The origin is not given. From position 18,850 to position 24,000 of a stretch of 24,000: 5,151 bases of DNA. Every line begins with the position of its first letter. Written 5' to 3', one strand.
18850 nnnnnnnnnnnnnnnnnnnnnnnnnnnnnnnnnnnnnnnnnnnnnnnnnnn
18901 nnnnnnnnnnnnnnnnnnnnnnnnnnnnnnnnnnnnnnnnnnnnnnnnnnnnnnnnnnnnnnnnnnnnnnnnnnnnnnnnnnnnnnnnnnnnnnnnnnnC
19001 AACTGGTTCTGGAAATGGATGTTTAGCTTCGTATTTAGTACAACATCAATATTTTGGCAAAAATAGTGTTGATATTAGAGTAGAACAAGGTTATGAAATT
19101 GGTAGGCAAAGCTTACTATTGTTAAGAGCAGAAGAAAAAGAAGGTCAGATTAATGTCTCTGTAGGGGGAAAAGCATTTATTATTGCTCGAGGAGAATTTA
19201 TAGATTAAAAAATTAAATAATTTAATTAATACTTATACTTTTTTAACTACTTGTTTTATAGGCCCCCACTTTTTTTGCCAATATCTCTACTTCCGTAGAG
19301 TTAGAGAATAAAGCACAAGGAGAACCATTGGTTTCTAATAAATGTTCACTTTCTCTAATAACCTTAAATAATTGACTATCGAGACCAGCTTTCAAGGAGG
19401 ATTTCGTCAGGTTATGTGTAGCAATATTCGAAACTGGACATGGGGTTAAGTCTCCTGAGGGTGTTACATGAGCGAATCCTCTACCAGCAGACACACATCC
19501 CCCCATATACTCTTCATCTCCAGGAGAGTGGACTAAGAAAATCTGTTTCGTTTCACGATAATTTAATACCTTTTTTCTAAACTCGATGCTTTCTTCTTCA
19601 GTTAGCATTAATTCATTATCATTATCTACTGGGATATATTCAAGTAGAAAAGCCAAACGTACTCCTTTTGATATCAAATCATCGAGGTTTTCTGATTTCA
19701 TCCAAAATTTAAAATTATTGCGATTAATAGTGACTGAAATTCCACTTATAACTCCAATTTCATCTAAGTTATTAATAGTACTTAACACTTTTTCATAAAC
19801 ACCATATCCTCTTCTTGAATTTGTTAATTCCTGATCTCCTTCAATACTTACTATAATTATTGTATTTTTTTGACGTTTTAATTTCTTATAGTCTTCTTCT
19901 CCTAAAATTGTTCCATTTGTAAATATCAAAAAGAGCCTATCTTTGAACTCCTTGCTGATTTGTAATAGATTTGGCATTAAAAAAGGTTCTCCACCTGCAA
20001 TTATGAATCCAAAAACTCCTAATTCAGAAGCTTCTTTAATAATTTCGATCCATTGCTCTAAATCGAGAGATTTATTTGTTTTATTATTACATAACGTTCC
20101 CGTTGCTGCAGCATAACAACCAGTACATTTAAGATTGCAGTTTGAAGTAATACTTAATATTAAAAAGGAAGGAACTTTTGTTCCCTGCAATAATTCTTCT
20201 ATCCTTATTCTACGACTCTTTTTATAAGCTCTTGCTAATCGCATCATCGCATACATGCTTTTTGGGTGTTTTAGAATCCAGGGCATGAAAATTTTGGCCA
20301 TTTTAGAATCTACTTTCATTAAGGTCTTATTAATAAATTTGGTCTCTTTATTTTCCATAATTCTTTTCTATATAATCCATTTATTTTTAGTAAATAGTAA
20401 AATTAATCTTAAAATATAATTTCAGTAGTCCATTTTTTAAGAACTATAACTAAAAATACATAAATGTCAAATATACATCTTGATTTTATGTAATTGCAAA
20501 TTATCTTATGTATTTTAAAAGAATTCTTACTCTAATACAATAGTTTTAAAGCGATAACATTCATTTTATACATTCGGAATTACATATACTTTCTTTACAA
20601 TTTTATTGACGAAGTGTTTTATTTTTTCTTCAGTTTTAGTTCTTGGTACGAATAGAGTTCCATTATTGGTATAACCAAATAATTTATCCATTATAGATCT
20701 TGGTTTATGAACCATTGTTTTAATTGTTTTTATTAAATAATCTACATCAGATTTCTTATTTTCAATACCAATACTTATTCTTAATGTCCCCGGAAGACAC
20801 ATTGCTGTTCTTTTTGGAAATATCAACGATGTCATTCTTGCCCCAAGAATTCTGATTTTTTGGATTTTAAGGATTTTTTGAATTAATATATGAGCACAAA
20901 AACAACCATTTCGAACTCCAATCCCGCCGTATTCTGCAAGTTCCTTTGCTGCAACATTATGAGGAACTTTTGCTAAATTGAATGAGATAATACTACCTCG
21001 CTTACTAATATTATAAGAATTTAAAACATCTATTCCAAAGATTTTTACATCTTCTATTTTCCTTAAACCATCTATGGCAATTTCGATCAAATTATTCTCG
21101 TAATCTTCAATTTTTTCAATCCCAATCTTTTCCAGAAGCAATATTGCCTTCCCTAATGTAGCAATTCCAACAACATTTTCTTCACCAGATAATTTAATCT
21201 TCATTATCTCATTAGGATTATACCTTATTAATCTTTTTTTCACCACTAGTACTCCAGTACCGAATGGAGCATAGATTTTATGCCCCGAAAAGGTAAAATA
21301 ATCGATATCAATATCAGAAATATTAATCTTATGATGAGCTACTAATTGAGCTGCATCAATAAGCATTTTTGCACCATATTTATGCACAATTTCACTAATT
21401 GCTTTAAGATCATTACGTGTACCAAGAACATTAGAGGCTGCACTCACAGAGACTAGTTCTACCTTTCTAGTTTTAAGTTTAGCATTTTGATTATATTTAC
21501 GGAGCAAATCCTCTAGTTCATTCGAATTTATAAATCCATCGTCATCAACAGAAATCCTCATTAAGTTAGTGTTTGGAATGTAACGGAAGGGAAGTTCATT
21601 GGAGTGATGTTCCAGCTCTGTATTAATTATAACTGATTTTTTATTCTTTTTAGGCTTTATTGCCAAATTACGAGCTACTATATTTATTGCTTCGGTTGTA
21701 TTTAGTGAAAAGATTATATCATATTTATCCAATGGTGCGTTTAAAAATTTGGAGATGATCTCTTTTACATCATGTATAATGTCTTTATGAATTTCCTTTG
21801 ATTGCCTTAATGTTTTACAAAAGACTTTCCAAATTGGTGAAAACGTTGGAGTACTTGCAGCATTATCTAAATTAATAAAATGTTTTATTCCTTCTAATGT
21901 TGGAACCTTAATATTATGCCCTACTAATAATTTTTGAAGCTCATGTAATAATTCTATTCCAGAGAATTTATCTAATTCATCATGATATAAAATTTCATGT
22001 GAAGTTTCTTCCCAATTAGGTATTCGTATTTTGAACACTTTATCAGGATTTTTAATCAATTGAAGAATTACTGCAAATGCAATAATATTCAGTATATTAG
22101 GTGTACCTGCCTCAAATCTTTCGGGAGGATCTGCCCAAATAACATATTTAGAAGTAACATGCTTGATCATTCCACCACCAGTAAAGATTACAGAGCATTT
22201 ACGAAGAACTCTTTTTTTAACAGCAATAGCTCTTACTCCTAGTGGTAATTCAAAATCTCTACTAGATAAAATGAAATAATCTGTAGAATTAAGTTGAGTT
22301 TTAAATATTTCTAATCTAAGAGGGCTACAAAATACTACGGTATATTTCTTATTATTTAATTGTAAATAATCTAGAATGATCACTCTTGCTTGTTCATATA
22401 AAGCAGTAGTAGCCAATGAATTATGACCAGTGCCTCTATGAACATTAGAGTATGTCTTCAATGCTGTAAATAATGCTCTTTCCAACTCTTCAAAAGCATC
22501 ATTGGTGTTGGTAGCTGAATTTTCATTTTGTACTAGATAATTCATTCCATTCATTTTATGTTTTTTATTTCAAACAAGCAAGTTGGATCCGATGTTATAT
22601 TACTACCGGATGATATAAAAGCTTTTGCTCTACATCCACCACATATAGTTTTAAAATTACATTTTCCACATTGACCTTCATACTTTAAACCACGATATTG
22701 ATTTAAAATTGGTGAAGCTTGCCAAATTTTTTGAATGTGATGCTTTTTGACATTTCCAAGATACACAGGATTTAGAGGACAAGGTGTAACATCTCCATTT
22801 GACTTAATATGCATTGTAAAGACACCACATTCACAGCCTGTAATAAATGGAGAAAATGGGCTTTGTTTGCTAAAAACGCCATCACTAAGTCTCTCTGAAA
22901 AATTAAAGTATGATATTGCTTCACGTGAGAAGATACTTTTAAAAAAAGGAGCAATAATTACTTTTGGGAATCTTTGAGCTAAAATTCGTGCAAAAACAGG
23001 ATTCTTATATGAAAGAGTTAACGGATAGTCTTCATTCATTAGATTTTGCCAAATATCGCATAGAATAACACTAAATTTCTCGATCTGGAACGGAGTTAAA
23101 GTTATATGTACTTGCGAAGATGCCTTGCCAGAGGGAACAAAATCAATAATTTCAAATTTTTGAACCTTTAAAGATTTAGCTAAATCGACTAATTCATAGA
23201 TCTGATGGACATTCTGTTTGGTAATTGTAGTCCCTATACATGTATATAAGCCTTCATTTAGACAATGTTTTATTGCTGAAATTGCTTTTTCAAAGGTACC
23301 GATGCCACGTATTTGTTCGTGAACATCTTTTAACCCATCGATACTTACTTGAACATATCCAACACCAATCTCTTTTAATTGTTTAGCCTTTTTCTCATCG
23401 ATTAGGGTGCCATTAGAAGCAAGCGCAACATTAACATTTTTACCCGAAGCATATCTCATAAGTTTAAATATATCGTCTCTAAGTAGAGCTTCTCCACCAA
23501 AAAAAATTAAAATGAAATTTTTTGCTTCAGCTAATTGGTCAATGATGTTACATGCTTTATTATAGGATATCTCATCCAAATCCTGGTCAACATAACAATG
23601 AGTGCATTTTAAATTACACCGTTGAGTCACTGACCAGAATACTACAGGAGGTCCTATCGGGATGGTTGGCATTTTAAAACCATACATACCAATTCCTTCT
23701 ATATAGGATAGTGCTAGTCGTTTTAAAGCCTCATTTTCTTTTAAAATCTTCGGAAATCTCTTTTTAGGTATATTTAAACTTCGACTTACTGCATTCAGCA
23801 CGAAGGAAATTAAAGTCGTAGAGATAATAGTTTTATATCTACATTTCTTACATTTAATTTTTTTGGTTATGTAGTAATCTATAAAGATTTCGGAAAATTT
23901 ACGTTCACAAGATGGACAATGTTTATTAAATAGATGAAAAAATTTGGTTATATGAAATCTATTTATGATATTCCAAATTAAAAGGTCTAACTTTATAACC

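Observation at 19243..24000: Uncharacterised minus-strand cluster: Zn-ribbon radical SAM/SPASM enzyme, translationally coupled SufS-like PLP enzyme, and a second radical SAM enzyme, with flavodoxin nearby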

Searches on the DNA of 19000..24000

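Call 91: search_rna_families(source=window, start=19000, end=24000, threshold=evalue, max_evalue=1)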
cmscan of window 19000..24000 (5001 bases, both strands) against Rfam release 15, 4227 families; matches with E-value up to 1: 0.
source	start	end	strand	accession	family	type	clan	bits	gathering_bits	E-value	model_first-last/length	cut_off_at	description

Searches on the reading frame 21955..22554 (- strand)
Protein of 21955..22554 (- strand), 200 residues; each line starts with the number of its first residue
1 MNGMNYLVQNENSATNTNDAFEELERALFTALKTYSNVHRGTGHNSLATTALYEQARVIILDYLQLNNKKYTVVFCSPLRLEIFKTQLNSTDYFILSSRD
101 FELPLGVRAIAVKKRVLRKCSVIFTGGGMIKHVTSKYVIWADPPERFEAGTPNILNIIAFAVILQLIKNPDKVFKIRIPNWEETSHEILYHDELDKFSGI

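Call 103: search_protein_representatives(protein=window:21955-22554:-)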
Query: 200 residues. Proteins with E-value up to 0.001 (for the whole library): 1096; up to 1e-10: 235; up to 1e-30: 55. The best 150 are listed.
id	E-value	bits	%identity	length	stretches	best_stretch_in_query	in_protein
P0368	1.0e-46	175.1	52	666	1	19-199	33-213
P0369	1.3e-46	174.7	48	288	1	20-199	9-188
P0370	1.0e-45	171.9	55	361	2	18-171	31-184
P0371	1.6e-45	171.2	47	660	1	18-199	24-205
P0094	1.6e-45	171.2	50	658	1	17-199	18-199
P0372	2.3e-45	170.7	49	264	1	19-199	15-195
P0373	1.3e-44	168.3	48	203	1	17-194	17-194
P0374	1.9e-44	167.8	48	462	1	17-199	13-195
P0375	3.5e-44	166.9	49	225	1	18-193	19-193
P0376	2.0e-43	164.4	52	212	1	12-168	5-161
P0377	1.5e-42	161.5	48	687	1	14-199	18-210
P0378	7.5e-42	159.3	47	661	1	9-198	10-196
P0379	3.0e-41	157.3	47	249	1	18-195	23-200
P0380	9.1e-41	155.7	50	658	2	23-199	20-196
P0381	1.4e-40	155.1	46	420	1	17-199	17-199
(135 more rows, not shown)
